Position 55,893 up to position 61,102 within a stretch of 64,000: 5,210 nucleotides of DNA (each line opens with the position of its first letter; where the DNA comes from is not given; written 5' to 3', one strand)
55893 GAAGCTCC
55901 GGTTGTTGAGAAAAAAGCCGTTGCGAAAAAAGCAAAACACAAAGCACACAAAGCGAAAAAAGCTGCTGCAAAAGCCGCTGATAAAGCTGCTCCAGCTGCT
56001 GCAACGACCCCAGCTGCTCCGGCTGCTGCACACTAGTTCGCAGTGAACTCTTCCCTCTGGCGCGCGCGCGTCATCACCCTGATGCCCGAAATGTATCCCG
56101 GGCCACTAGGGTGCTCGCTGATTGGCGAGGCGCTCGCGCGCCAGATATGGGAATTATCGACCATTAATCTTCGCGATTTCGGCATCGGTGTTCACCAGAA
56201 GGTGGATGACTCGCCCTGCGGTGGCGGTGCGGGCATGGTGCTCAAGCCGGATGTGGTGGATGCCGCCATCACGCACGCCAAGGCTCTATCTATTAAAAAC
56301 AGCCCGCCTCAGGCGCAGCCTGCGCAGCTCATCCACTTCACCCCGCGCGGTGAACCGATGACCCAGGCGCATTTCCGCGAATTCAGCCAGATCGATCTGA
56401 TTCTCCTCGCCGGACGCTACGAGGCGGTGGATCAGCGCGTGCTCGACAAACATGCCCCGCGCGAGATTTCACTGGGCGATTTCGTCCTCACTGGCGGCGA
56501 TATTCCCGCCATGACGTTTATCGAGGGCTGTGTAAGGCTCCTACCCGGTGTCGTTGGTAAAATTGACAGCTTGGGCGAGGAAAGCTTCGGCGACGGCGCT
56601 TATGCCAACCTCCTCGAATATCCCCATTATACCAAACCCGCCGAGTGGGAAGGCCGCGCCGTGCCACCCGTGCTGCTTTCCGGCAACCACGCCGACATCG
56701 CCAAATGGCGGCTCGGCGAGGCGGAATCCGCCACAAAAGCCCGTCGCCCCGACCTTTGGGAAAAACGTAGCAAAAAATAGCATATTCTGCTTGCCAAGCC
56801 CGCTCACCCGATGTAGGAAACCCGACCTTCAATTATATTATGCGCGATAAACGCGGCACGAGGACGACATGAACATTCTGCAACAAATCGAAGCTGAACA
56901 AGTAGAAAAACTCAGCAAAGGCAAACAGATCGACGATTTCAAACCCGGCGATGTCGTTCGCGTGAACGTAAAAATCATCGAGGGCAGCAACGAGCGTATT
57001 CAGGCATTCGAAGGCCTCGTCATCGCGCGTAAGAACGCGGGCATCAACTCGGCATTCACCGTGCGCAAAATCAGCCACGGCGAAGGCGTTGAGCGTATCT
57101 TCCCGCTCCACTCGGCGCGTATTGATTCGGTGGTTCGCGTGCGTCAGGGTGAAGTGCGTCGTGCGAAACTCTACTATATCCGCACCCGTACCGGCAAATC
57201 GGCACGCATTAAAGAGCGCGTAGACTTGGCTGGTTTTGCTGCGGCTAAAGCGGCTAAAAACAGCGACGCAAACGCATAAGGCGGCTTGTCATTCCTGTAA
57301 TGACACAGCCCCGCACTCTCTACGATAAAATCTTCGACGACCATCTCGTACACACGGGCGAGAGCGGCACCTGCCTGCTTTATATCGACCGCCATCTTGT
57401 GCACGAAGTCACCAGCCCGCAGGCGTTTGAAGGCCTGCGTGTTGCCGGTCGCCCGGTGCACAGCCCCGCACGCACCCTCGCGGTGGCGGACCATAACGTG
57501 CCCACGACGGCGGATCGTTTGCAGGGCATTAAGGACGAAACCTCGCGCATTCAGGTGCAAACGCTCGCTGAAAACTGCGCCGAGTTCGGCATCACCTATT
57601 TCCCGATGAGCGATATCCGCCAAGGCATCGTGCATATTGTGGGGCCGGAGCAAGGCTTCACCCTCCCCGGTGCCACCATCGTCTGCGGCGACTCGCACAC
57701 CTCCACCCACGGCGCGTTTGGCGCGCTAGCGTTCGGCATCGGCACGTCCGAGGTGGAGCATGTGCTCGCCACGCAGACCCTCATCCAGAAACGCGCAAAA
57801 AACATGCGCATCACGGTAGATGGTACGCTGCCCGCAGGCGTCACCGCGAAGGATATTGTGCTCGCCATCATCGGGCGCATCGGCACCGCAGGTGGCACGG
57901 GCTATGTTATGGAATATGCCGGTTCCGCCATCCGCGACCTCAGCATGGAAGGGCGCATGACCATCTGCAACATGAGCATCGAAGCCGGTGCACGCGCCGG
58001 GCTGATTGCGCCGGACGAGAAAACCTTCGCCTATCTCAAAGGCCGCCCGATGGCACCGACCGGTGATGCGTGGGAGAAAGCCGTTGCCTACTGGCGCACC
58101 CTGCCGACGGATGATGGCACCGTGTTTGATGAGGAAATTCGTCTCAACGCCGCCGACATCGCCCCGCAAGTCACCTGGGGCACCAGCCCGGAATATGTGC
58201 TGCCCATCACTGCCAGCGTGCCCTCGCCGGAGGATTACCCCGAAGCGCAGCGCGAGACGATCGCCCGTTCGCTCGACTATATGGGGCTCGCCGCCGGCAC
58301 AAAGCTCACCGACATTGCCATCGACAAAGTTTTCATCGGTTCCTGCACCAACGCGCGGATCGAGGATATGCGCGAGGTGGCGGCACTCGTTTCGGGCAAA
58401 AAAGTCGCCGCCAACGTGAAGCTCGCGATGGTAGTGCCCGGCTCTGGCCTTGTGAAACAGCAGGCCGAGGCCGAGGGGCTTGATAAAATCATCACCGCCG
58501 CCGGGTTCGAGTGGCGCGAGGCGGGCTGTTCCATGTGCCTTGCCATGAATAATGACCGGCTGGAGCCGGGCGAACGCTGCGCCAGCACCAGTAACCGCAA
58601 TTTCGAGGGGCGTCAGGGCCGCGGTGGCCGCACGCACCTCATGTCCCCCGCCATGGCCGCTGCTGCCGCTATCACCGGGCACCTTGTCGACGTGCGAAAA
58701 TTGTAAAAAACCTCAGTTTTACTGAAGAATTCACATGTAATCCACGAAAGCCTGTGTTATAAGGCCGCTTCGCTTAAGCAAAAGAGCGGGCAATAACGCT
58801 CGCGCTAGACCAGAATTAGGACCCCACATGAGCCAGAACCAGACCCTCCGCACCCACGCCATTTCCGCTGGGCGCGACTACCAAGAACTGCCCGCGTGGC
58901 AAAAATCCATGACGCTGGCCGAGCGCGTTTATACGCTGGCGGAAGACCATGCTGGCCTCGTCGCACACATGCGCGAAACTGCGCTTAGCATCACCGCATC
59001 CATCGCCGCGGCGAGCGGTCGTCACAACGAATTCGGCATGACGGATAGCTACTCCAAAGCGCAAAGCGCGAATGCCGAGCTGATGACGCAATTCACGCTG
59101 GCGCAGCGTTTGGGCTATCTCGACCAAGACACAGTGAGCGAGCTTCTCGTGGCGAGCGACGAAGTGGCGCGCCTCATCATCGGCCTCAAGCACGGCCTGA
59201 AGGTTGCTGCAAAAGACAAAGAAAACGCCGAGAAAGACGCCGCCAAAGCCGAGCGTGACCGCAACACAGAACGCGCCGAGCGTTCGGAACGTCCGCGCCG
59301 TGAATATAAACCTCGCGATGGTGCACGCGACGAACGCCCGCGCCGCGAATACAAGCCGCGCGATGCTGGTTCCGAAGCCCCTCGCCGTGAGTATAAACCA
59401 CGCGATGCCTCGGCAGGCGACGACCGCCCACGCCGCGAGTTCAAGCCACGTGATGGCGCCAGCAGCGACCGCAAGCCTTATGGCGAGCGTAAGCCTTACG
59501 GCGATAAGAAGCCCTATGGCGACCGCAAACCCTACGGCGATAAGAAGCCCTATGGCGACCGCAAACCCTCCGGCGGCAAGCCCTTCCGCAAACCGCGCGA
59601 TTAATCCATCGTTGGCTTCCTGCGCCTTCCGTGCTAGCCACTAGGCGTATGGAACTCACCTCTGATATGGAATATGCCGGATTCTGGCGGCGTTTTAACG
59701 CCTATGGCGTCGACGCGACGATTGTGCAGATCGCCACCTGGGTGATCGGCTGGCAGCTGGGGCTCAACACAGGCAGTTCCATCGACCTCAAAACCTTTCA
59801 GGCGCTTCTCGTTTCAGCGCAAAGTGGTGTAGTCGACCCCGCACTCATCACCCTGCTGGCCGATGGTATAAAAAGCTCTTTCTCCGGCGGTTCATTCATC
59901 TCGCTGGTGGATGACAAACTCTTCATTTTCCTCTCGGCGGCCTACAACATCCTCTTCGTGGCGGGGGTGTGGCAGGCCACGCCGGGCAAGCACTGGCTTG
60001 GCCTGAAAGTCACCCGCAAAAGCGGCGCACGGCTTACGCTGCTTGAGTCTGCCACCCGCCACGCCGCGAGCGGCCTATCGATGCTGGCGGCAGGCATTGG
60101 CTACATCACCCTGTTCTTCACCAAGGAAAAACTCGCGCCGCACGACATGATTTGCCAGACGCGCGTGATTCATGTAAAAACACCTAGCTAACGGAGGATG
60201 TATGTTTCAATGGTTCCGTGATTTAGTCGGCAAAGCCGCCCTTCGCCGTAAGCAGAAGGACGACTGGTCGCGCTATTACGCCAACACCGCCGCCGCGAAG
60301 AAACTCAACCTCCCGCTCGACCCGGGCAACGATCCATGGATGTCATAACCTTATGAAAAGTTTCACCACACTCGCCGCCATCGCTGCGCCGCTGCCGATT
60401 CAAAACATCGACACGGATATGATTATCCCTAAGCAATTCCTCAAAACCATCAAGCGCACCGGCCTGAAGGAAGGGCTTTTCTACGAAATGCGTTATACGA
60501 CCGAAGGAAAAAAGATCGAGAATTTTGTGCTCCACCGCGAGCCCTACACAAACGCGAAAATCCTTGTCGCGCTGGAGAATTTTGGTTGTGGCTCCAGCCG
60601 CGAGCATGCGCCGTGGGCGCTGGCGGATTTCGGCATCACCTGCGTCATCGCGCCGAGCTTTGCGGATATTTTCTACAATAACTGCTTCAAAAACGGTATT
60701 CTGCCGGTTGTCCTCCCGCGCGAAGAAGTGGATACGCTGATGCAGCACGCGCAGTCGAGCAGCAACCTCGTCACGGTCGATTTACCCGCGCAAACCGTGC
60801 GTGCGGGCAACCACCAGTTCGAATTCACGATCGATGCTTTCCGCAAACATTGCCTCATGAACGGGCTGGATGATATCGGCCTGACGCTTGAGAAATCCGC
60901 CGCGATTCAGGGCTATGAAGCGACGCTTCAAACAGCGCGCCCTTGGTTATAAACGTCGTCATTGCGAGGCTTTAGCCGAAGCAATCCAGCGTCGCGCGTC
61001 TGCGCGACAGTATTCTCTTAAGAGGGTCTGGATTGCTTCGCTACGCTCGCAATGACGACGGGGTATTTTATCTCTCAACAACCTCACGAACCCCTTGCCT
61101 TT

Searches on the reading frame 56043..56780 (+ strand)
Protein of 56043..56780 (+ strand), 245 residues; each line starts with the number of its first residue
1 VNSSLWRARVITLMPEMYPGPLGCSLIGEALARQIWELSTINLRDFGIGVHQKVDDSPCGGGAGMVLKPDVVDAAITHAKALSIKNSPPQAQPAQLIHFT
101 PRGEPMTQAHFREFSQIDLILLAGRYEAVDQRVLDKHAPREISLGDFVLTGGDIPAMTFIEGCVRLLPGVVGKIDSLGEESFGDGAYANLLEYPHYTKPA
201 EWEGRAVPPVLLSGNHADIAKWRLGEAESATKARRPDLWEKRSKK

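Call 14: search_protein_families(library=pfam, proteins=[window:56043-56780:+], max_evalue=0.0001)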
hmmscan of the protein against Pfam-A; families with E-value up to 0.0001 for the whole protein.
window:56043-56780:+ (245 aa): 1 family
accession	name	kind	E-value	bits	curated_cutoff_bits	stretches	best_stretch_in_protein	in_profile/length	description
PF01746.26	tRNA_m1G_MT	-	8.8e-48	163.1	27.3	1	29-236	3-195/195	tRNA (Guanine-1)-methyltransferase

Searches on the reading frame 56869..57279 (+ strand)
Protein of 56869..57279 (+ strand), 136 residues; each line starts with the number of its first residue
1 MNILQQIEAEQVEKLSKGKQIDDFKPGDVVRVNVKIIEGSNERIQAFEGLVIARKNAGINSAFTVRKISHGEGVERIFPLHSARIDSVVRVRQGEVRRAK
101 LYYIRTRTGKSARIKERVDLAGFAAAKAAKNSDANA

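Call 14: search_protein_families(library=pfam, proteins=[window:56869-57279:+], max_evalue=0.0001)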
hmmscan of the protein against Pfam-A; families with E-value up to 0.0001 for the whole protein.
window:56869-57279:+ (136 aa): 1 family
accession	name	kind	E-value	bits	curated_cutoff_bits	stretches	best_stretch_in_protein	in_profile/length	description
PF01245.26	Ribosomal_L19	-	5.2e-45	152.4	22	1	3-117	2-111/111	Ribosomal protein L19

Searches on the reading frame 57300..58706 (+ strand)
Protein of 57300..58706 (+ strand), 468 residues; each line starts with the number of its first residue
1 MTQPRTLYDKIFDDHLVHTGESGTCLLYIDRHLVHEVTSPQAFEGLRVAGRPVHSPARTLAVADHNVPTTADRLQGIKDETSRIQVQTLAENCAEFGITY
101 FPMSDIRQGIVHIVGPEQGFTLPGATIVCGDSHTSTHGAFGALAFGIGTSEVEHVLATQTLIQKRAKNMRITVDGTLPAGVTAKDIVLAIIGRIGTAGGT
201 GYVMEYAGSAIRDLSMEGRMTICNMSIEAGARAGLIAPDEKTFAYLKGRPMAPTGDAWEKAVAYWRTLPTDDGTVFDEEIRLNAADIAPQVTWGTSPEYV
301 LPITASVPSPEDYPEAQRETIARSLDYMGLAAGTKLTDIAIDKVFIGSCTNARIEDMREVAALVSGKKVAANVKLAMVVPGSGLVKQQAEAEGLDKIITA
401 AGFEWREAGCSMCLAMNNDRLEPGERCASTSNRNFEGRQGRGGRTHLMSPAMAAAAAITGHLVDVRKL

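Call 14: search_protein_families(library=pfam, proteins=[window:57300-58706:+], max_evalue=0.0001)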
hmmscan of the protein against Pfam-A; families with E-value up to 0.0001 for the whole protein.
window:57300-58706:+ (468 aa): 1 family
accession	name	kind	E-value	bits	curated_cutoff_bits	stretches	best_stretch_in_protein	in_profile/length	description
PF00330.25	Aconitase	-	7.1e-184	612.5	28.7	1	9-460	1-463/463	Aconitase family (aconitate hydratase)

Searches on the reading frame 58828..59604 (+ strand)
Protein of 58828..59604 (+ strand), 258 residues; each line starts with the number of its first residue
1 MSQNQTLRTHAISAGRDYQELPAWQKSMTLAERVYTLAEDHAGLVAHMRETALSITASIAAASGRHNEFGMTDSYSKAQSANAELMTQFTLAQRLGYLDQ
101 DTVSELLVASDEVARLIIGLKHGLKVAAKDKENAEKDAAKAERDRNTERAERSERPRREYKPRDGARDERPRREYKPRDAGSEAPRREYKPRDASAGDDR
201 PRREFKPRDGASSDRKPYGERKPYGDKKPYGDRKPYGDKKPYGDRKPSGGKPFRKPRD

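Call 15: search_protein_families(library=pfam, proteins=[window:58828-59604:+], max_evalue=0.0001)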
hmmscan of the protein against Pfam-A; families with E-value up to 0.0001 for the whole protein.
window:58828-59604:+ (258 aa): 1 family
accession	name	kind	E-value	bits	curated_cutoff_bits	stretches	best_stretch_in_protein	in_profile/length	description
PF05635.17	23S_rRNA_IVP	-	9e-16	58.5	33.8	1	20-118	2-105/106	23S rRNA-intervening sequence protein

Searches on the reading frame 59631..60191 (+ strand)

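Call 15: search_protein_families(library=pfam, proteins=[window:59631-60191:+], max_evalue=0.0001)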
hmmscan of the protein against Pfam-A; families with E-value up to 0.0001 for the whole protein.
window:59631-60191:+ (186 aa): 1 family
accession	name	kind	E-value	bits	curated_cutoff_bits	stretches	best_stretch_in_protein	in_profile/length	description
PF06271.18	RDD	-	1.6e-18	67.8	24.1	1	15-175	1-136/137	RDD family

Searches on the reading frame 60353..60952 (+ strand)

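Call 15: search_protein_families(library=pfam, proteins=[window:60353-60952:+], max_evalue=0.0001)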
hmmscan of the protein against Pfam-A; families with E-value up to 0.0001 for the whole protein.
window:60353-60952:+ (199 aa): 1 family
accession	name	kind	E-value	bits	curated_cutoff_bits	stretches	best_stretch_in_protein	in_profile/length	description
PF00694.25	Aconitase_C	-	3.2e-38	131.4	22.8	1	1-123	1-130/131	Aconitase C-terminal domain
